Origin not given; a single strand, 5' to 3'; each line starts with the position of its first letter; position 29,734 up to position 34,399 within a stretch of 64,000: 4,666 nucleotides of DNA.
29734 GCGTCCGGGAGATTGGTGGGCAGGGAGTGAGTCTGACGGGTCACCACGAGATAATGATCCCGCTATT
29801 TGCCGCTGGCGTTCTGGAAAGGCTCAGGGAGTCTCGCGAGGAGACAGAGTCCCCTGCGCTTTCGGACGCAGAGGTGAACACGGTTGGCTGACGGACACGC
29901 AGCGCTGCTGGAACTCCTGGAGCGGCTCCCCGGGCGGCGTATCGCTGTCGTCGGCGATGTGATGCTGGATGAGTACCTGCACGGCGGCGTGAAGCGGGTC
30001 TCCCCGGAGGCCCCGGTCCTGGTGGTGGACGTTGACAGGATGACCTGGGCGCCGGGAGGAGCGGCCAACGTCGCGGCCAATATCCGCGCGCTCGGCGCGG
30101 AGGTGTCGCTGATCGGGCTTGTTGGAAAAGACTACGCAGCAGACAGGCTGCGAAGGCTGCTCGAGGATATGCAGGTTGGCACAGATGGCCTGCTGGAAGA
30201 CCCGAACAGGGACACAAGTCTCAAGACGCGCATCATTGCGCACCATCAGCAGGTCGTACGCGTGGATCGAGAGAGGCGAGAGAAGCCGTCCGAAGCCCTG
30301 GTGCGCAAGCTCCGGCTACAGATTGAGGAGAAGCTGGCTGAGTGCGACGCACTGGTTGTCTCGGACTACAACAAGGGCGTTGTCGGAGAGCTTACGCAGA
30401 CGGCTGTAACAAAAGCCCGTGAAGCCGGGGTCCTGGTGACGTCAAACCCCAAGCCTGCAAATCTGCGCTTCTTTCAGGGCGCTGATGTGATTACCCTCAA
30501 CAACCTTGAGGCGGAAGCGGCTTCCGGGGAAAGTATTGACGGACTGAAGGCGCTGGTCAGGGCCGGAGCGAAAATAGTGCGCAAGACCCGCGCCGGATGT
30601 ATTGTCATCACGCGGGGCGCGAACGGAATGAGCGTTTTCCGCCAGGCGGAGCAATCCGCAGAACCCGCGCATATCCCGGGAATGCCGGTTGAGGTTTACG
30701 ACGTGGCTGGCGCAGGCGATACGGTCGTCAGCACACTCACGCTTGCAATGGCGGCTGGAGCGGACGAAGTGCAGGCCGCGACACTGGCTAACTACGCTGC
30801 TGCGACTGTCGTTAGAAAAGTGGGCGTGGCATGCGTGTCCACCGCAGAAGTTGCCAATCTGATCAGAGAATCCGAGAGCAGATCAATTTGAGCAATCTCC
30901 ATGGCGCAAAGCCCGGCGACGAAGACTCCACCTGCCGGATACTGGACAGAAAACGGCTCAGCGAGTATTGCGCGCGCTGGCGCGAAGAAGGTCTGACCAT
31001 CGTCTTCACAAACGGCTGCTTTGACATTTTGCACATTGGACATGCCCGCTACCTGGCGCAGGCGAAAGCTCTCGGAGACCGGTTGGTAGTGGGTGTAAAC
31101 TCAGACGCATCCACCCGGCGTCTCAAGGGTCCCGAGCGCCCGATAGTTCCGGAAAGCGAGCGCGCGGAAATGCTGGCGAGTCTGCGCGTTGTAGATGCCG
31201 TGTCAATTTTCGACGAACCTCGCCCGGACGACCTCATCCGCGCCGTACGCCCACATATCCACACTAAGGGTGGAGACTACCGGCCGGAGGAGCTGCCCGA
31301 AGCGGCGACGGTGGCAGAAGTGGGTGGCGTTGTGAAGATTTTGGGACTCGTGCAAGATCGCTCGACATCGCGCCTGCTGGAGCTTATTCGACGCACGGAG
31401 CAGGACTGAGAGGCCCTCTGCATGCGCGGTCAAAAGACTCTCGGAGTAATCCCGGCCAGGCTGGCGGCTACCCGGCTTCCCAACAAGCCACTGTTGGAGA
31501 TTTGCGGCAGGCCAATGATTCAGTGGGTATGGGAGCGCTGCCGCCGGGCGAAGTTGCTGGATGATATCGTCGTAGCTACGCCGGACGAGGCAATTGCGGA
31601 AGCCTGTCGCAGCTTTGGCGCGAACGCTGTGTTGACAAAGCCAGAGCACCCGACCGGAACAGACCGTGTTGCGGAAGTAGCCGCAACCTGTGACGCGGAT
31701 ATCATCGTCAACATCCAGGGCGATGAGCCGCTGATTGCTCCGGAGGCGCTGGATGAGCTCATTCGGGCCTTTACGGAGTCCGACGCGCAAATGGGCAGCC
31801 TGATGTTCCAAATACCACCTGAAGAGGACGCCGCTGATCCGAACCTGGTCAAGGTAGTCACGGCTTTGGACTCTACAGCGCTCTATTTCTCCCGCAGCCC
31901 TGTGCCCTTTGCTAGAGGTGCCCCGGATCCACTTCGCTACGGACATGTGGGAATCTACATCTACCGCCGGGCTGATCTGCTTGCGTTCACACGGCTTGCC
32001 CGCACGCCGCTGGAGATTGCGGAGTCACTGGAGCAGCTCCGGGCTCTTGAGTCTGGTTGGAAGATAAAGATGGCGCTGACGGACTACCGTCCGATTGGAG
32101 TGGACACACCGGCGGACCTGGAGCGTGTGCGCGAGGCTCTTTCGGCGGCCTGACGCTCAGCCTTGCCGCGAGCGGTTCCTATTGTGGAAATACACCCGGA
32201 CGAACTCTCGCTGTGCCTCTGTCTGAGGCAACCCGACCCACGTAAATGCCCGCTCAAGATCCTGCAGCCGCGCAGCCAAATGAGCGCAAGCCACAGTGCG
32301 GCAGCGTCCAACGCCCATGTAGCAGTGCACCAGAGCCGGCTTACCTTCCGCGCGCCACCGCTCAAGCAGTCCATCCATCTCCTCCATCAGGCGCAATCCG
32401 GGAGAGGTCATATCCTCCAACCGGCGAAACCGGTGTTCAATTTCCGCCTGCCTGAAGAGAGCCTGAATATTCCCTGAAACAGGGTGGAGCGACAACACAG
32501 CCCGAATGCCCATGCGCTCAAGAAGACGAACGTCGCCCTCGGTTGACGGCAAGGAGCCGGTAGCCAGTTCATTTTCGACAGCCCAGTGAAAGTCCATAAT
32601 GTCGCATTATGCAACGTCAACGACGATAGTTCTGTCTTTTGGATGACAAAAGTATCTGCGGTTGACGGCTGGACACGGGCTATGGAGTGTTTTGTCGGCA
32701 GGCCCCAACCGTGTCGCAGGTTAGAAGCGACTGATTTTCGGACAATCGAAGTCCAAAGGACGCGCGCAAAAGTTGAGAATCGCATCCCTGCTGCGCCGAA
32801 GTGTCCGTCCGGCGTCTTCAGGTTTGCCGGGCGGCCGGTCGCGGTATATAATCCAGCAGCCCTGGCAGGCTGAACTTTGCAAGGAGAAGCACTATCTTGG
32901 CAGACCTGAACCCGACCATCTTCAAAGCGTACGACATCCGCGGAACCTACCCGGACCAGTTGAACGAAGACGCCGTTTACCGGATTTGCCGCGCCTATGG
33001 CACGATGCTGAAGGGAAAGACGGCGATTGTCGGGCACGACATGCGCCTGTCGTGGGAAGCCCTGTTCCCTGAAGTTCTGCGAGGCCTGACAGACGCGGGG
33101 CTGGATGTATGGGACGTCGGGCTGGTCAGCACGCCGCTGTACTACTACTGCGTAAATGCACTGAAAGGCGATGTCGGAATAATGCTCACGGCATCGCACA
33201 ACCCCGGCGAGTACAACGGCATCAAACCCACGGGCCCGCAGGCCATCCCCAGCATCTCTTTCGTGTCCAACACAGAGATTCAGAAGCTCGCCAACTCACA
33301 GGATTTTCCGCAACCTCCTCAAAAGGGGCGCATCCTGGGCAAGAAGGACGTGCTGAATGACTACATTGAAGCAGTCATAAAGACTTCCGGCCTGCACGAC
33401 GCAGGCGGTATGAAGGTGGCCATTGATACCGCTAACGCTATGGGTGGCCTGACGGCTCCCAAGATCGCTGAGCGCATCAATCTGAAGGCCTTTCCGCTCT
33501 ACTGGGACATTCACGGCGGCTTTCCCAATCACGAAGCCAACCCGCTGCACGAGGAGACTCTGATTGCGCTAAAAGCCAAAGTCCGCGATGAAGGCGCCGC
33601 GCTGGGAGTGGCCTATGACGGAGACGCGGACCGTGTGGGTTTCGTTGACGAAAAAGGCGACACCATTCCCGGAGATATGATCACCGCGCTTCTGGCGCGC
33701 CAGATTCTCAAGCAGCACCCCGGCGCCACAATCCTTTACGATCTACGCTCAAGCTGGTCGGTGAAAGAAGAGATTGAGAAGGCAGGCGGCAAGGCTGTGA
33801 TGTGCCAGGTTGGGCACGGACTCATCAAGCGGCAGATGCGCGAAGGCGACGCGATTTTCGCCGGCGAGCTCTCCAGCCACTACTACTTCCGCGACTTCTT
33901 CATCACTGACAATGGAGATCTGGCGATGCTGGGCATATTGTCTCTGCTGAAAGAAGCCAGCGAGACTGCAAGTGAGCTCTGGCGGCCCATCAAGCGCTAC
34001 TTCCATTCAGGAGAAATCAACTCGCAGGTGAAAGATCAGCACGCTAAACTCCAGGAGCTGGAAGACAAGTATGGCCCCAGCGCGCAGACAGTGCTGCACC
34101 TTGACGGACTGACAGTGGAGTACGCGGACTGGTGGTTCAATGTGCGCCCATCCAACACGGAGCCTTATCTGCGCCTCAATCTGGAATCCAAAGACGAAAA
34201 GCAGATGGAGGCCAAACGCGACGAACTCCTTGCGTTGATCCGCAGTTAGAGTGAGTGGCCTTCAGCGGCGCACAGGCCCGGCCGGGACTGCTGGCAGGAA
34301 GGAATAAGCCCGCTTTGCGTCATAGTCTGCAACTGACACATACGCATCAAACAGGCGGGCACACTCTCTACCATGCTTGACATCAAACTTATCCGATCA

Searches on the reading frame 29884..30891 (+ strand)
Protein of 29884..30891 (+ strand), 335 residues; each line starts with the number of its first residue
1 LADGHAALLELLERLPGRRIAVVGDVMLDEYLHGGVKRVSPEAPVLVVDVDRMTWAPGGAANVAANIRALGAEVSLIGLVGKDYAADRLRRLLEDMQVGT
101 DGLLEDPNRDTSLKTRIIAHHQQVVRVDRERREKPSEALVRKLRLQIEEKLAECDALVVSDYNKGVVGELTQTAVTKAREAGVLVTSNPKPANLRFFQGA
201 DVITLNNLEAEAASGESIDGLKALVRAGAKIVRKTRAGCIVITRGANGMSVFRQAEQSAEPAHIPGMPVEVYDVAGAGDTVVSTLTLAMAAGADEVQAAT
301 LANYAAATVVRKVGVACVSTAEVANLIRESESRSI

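Call 84: search_protein_families(library=pfam, proteins=[window:29884-30891:+], max_evalue=0.00001)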
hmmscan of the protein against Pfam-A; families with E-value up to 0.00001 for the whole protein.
window:29884-30891:+ (335 aa): 1 family
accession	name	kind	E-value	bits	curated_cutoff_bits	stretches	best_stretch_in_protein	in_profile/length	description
PF00294.29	PfkB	-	5.4e-41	141.3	25.8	1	19-316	3-296/302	pfkB family carbohydrate kinase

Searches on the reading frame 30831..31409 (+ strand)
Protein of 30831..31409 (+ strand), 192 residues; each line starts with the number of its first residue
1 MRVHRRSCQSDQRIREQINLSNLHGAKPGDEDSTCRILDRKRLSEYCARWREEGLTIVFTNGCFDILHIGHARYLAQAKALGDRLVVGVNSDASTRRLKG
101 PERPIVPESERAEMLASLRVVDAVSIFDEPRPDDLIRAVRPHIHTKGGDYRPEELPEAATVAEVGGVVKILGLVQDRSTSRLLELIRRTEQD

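Call 85: search_protein_families(library=pfam, proteins=[window:30831-31409:+], max_evalue=0.00001)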
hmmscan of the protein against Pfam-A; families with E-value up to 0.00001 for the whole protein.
window:30831-31409:+ (192 aa): 1 family
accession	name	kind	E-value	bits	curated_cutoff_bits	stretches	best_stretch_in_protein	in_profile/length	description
PF01467.32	CTP_transf_like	-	1.2e-17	64.8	21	1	59-150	1-90/133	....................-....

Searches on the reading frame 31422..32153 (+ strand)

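Call 85: search_protein_families(library=pfam, proteins=[window:31422-32153:+], max_evalue=0.00001)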
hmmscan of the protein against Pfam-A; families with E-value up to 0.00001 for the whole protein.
window:31422-32153:+ (243 aa): 2 families
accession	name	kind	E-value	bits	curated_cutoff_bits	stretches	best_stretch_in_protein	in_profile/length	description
PF02348.25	CTP_transf_3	-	5.8e-53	180.3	22.6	1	8-215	2-217/217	Cytidylyltransferase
PF12804.13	NTP_transf_3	-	1.8e-13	51.4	27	1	21-124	15-118/160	MobA-like NTP transferase domain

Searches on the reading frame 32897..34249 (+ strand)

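Call 85: search_protein_families(library=pfam, proteins=[window:32897-34249:+], max_evalue=0.00001)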
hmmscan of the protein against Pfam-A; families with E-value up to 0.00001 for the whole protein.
window:32897-34249:+ (450 aa): 4 families
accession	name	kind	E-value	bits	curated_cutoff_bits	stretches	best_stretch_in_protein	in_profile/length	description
PF02878.22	PGM_PMM_I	-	6e-31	107.4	22.5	1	8-136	3-135/138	Phosphoglucomutase/phosphomannomutase, alpha/beta/alpha domain I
PF02880.22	PGM_PMM_III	-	3.3e-22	79.2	20.7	1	259-367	2-114/115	Phosphoglucomutase/phosphomannomutase, alpha/beta/alpha domain III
PF02879.22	PGM_PMM_II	-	1.5e-18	67.6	29.3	1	155-254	2-103/103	Phosphoglucomutase/phosphomannomutase, alpha/beta/alpha domain II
PF00408.26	PGM_PMM_IV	-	1.1e-11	45.1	23.1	1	373-445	1-66/68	Phosphoglucomutase/phosphomannomutase, C-terminal domain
